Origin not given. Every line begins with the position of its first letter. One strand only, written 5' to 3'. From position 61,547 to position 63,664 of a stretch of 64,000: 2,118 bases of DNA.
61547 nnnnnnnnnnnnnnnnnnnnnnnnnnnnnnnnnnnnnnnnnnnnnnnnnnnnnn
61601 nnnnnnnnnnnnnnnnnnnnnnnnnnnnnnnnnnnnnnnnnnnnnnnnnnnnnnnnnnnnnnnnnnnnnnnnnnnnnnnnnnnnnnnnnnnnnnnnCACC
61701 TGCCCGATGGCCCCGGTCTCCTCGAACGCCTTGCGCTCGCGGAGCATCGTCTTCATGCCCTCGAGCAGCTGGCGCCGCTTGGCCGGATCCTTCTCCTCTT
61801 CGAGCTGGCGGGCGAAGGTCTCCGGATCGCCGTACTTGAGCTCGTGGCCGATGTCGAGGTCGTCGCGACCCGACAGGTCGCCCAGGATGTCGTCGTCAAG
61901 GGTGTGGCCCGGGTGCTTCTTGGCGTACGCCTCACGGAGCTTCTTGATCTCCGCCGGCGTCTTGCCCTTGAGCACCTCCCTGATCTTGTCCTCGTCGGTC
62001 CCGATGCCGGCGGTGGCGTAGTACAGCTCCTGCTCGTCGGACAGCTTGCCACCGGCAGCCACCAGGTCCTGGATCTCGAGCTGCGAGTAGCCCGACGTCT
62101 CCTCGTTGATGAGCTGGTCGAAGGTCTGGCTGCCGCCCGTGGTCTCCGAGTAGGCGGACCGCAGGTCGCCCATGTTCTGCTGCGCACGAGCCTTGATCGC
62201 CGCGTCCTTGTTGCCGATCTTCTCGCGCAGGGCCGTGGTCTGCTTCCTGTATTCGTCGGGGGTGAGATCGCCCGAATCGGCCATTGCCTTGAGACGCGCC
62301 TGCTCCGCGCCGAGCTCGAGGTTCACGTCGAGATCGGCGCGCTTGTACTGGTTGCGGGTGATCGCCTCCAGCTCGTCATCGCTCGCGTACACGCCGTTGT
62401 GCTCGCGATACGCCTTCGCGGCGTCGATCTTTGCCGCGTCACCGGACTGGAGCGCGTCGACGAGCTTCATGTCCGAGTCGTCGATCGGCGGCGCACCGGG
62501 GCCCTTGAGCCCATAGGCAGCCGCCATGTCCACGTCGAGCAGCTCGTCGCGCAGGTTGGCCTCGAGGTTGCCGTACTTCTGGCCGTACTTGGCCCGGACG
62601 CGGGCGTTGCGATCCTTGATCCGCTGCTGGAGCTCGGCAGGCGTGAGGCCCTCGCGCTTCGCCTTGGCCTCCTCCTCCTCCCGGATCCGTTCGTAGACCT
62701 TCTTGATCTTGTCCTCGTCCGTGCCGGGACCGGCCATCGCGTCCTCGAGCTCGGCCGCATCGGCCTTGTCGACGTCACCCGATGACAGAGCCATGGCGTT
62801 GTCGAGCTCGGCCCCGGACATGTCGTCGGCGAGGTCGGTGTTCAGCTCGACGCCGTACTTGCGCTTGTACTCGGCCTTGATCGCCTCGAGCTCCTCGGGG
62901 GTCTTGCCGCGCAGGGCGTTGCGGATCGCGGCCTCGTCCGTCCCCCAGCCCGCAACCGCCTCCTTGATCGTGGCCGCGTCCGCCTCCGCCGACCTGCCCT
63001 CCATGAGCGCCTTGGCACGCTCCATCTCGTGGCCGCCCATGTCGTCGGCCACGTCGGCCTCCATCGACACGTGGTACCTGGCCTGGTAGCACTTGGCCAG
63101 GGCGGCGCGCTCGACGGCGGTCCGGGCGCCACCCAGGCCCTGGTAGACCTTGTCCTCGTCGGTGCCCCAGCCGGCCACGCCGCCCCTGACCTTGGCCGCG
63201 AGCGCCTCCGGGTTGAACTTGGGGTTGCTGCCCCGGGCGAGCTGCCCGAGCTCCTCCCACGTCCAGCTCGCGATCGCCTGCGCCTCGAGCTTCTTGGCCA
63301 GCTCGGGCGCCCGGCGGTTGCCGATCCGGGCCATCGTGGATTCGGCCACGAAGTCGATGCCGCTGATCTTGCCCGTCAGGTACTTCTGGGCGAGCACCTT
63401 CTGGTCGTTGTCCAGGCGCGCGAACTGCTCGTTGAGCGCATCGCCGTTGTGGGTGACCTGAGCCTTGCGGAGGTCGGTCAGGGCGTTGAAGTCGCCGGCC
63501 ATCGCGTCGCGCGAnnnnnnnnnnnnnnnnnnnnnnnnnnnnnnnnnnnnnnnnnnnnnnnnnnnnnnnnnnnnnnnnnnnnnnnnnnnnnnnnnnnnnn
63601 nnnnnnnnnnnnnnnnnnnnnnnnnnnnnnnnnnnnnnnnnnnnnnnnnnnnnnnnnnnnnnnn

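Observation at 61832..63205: Eukaryote-style annexin repeat tetrad inside a bacterial protein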

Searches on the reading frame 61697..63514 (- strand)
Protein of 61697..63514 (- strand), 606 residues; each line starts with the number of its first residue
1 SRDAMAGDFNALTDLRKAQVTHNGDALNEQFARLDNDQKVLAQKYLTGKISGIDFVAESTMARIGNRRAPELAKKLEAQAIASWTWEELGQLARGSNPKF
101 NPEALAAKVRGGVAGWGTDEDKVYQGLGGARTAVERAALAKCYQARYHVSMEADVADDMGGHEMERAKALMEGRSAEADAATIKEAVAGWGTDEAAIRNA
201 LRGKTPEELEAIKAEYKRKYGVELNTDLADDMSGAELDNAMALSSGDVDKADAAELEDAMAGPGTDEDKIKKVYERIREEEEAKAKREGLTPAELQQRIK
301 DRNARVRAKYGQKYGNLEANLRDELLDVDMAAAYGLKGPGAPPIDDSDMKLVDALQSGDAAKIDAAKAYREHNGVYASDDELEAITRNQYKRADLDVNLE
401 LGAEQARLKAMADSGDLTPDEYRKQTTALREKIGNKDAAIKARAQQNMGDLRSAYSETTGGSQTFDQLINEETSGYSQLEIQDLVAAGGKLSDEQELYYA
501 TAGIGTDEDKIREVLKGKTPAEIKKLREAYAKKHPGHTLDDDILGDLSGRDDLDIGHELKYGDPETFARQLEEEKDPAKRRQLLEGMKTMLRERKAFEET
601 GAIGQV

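Call 37: predict_structure(alignment_id=A1)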
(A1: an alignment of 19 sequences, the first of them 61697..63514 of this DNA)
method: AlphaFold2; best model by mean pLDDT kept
length: 606 residues; sequences in the alignment: 19
mean_pLDDT: 88.5   pTM: 0.71
mean pLDDT of the five models: 88.5, 88.3, 86.4, 86.3, 86.2
residues with pLDDT >= 90: 352; 70-90: 227; 50-70: 6; < 50: 21
segments of 3 or more residues with pLDDT < 50: 329-344, 602-606
pLDDT, mean of each block of 10 residues (from residue 1): 85 89 86 85 89 87 80 85 91 83 92 85 91 92 94 91 92 93 91 91 93 96 95 94 96 95 83 94 90 95 96 90 67 45 64 91 94 83 95 95 92 88 93 93 96 94 92 92 95 95 87 91 94 91 88 91 84 87 89 81 45
secondary structure, 60 per line:
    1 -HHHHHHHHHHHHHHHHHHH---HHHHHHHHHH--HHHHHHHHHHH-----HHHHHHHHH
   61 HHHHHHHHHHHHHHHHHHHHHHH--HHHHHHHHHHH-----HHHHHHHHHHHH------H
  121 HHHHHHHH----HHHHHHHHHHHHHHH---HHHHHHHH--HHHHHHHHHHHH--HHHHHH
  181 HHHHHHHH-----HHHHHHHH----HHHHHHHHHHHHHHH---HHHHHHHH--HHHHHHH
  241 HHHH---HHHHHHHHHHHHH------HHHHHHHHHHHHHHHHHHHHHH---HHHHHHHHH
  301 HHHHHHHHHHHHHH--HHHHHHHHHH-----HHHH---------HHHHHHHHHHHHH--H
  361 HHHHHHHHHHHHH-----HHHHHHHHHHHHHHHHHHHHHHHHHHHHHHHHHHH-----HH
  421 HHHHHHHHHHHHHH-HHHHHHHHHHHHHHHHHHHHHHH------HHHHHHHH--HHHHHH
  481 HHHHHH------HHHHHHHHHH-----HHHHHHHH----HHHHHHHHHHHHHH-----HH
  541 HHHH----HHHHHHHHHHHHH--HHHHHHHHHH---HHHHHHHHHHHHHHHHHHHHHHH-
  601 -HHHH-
elements in order: H2-20 H24-33 H36-46 H52-83 H86-96 H102-113 H120-128 H133-147 H151-158 H161-172 H175-188 H194-201 H206-220 H224-231 H234-244 H248-260 H267-288 H292-314 H317-326 H332-335 H345-357 H360-373 H379-413 H419-434 H436-458 H465-472 H475-486 H493-502 H508-515 H520-533 H539-544 H549-561 H564-573 H577-599 H602-605
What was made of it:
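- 62996..63220 (-): Annexin repeat 1 (aa 193-267). GWGT is at aa 209-212 and the acidic ligand candidate is D252 (63041-63043). Five helices in AF2 (call 37).
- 62486..62776 (-): Annexin repeat 3 (aa 341-437), with extended B and C helices and a low-confidence tail. GPGT is at aa 356-359 and the acidic residue is E418 (62543-62545). AF2 helices 267-288 and 292-314 in fragment numbering (call 37).
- On Annexin repeat (Pfam PF00191): The AF2 model has pLDDT 88.5 and shows five helices per repeat in DSSP (call 37).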

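Call 39: fold_search(model_id=the predicted structure, library=pdb)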
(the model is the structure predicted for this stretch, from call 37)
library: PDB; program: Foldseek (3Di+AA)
matches with E <= 10: 630; with E <= 0.001: 106
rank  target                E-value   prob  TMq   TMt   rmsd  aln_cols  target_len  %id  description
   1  1avc                  1.0e-10  1.00  0.18  0.17  24.6       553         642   19  BOVINE ANNEXIN VI (CALCIUM-BOUND) (released 1998-01-28)
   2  1m9i                  8.1e-10  1.00  0.20  0.18  22.4       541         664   21  Crystal Structure Of Phosphorylation-Mimicking Mutant T356D Of Annexin VI (released 2002-08-07)
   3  1avr                  1.7e-08  1.00  0.19  0.30  17.0       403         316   19  CRYSTAL AND MOLECULAR STRUCTURE OF HUMAN ANNEXIN V AFTER REFINEMENT. IMPLICATIONS FOR STRUCTURE, MEMBRANE BINDING AND IO (released 1994-01-31)
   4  9ga6                  1.9e-08  1.00  0.20  0.31  14.2       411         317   18  The crystal structure of human Annexin A4 derived from crystals grown in 40 mM of CaCl2 (released 2025-06-04)
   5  6twq_A                2.6e-08  1.00  0.19  0.25  14.4       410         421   19  MAGI1_2 complexed with a 16E6 peptide (released 2020-04-01)
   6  1bc3                  3.1e-08  1.00  0.19  0.30  15.3       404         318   20  RECOMBINANT RAT ANNEXIN V, TRIPLE MUTANT (T72K, S144K, S228K) (released 1998-11-25)
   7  9ga7                  3.2e-08  1.00  0.20  0.32  14.2       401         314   18  The crystal structure of human Annexin A4 derived from crystal grown at 4 mM CaCl2 and retro-soaking (released 2025-06-04)
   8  1i4a                  3.2e-08  1.00  0.19  0.32  14.2       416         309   18  CRYSTAL STRUCTURE OF PHOSPHORYLATION-MIMICKING MUTANT T6D OF ANNEXIN IV (released 2001-04-25)
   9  2zoc_A                3.3e-08  1.00  0.20  0.32  14.5       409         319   18  Crystal structure of recombinant human annexin IV (released 2009-04-28)
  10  2zhi                  3.3e-08  1.00  0.20  0.32  14.3       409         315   18  Crystal Structure Analysis of the Sodium-Bound Annexin A4 at 1.58 A resolution (released 2009-02-10)
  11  7pc8_B                4.2e-08  1.00  0.19  0.26  14.4       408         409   19  The PDZ domain of SNTG1 complexed with the phosphomimetic mutant PDZ-binding motif of RSK1 (released 2022-04-20)
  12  5n7d_A                5.6e-08  1.00  0.19  0.25  14.4       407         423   19  MAGI-1 complexed with a RSK1 peptide (released 2017-11-08)
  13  7p73_A                5.6e-08  1.00  0.19  0.25  14.4       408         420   19  The PDZ domain of SYNJ2BP complexed with the PDZ-binding motif of HTLV1-TAX1 (released 2022-07-27)
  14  1bcz                  6.1e-08  1.00  0.19  0.30  14.6       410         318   19  RECOMBINANT RAT ANNEXIN V, T72S MUTANT (released 1998-11-25)
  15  7zvn_A                6.3e-08  1.00  0.20  0.32  14.6       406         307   18  Crystal structure of human Annexin A2 in complex with full phosphorothioate 5-10 2'-methoxyethyl DNA gapmer antisense  (released 2022-09-14)
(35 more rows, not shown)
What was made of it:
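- On Annexin repeat (Pfam PF00191): The 50 Foldseek PDB hits listed are all annexins or annexin fusions, at probability 1.0 (call 39).
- The overall repeat packing differs from eukaryotic annexins (call 39).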

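Call 53: find_related_loci(query=window:61697-63514:-, collection=genome_contigs, flank=10000)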
Query window:61697-63514:- (606 aa) in genome_contigs; peptide patterns used: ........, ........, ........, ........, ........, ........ (x = any residue, [..] = any of these).
128 stretches matched a pattern; 4 encode a relative of the query (tblastn E <= 1e-3); 4 distinct loci.
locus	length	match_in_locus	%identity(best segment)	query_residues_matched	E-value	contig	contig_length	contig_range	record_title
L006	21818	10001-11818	99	1-606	0e+0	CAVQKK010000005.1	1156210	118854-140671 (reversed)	MAG: uncultured Chloroflexia bacterium isolate MFD02416.bin.1.295 genome assembly, contig: contig_3631, whole genome sho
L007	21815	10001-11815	96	1-605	0e+0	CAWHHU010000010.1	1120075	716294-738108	MAG: uncultured Chloroflexia bacterium isolate MFD01721.bin.1.363 genome assembly, contig: contig_5945, whole genome sho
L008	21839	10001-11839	72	1-606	0e+0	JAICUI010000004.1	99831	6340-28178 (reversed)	MAG: Chloroflexota bacterium isolate GZL_ISSM_2_bin.72 k141_3975526_length_99831_cov_57.9005, whole genome shotgun seque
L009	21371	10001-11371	26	53-575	4e-18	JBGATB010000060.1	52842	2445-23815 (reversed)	MAG: Myxococcaceae bacterium isolate MAG_AAO_H10.6 AAOH10-6_opera_contig_2583, whole genome shotgun sequence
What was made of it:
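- Tried and rejected: The single-protein scan returned only 4 loci (call 53).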

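Call 54: search_protein_representatives(alignment_id=A1)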
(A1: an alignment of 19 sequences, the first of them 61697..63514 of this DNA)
Query: 19 sequences, 590 profile positions. Proteins with E-value up to 0.001 (for the whole library): 5149; up to 1e-10: 2806; up to 1e-30: 814. The best 150 are listed.
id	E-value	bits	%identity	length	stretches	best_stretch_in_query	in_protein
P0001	3.0e-241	818.7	-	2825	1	1-577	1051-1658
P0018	1.6e-226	770.1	-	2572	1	1-579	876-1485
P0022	2.3e-226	769.6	-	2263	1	1-583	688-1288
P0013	1.3e-225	767.1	-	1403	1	1-577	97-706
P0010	6.1e-221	751.6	-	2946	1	1-578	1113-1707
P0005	6.5e-217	738.4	-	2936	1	1-579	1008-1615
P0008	4.8e-216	735.5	-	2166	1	1-579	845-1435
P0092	7.0e-210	715.1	-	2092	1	1-587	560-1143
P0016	1.1e-209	714.4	-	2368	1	1-577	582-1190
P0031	1.2e-207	707.7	-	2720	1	1-587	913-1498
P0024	1.5e-206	704.2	-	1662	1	1-586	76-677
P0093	6.7e-205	698.7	-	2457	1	2-589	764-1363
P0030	6.9e-204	695.3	-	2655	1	1-587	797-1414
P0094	1.1e-203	694.7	-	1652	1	1-588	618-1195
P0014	2.5e-203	693.5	-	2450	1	1-576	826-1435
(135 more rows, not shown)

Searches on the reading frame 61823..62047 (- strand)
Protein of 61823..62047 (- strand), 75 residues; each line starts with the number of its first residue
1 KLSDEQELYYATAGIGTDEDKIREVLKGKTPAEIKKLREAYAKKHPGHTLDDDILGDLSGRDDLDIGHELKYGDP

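Call 6: search_protein_families(library=pfam, proteins=[window:61823-62047:-], max_evalue=10)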
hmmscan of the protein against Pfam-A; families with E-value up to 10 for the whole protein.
seq(75 aa): 1 family
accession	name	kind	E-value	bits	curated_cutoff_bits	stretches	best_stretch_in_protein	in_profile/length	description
PF00191.25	Annexin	-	5.7e-10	39.6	25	1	4-60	2-57/66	Annexin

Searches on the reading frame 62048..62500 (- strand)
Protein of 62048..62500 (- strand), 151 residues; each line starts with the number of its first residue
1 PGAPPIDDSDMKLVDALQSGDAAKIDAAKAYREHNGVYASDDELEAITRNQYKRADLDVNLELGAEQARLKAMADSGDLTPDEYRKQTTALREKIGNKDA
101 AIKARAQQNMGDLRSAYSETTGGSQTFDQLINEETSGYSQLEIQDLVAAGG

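Call 6: search_protein_families(library=pfam, proteins=[window:62048-62500:-], max_evalue=10)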
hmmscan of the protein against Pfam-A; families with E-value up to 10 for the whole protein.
seq(151 aa): 3 families
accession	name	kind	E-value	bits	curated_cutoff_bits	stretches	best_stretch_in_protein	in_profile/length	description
PF20155.4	TMP_3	-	0.0045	17.2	41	1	60-122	126-188/192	Tape measure protein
PF05400.18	FliT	-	0.018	16.3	29.5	1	68-121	25-76/85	Flagellar protein FliT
PF09851.14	SHOCT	-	0.025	14.8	27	1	68-86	4-22/28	Short C-terminal domain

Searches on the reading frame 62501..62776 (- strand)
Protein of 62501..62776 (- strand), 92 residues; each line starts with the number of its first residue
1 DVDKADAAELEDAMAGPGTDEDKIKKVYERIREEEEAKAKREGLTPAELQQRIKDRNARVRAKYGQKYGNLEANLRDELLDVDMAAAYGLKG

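Call 6: search_protein_families(library=pfam, proteins=[window:62501-62776:-], max_evalue=10)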
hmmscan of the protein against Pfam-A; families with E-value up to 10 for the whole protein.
seq(92 aa): 6 families
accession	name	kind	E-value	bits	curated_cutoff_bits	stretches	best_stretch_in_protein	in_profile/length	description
PF00191.25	Annexin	-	0.0028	18.1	25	1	6-24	2-20/66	Annexin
PF16326.10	ABC_tran_CTD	-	0.011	16.3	32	1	6-37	23-56/69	ABC transporter C-terminal domain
PF12128.14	DUF3584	-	0.047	11.6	31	1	5-79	354-428/1191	Protein of unknown function (DUF3584)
PF07956.16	DUF1690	-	0.053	14.4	29.7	1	26-83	12-69/139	Protein of Unknown function (DUF1690)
PF19499.4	DUF6034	-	0.11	11.8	27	1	20-79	93-153/481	Family of unknown function (DUF6034)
PF15797.10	DUF4706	-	0.21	12.4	27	1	49-84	9-44/108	Domain of unknown function (DUF4706)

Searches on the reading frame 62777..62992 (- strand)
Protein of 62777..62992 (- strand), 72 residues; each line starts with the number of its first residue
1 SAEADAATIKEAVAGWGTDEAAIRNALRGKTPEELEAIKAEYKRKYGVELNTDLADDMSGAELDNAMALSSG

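Call 6: search_protein_families(library=pfam, proteins=[window:62777-62992:-], max_evalue=10)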
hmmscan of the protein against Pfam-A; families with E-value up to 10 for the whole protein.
seq(72 aa): 6 families
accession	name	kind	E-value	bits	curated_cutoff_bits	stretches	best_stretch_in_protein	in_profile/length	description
PF00191.25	Annexin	-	7.7e-14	52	25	1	5-60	2-57/66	Annexin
PF24001.1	DUF7317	-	0.036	14.3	27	1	6-30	17-41/57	Family of unknown function (DUF7317)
PF24360.1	DUF7516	-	0.062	13.8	27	1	34-53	22-41/87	Domain of unknown function (DUF7516)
PF20038.5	HTH_59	-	0.068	13.6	27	1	6-47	7-47/66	Helix-turn-helix domain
PF11434.14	CHIPS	-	0.15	12.4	25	1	36-67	32-63/91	Chemotaxis-inhibiting protein CHIPS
PF19875.4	DUF6348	-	0.16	12.3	27.7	1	4-28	39-64/195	Family of unknown function (DUF6348)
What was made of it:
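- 62777..62995 (-): Annexin repeat 2 (aa 268-340). GWGT is at aa 283-286 and D325 (62822-62824) lies exactly 38 residues after the Thr. PF00191 at 52.0 bits (call 6).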

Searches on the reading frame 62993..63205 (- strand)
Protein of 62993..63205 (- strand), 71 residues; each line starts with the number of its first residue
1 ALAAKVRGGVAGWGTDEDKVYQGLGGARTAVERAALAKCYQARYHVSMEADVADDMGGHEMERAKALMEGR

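Call 6: search_protein_families(library=pfam, proteins=[window:62993-63205:-], max_evalue=10)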
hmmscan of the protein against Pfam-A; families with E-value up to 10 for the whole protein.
seq(71 aa): 1 family
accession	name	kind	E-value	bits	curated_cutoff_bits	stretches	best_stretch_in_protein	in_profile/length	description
PF00191.25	Annexin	-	2.6e-07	31.1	25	1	3-60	3-59/66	Annexin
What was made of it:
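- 62996..63220 (-): PF00191 at 31.1 bits (call 6).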
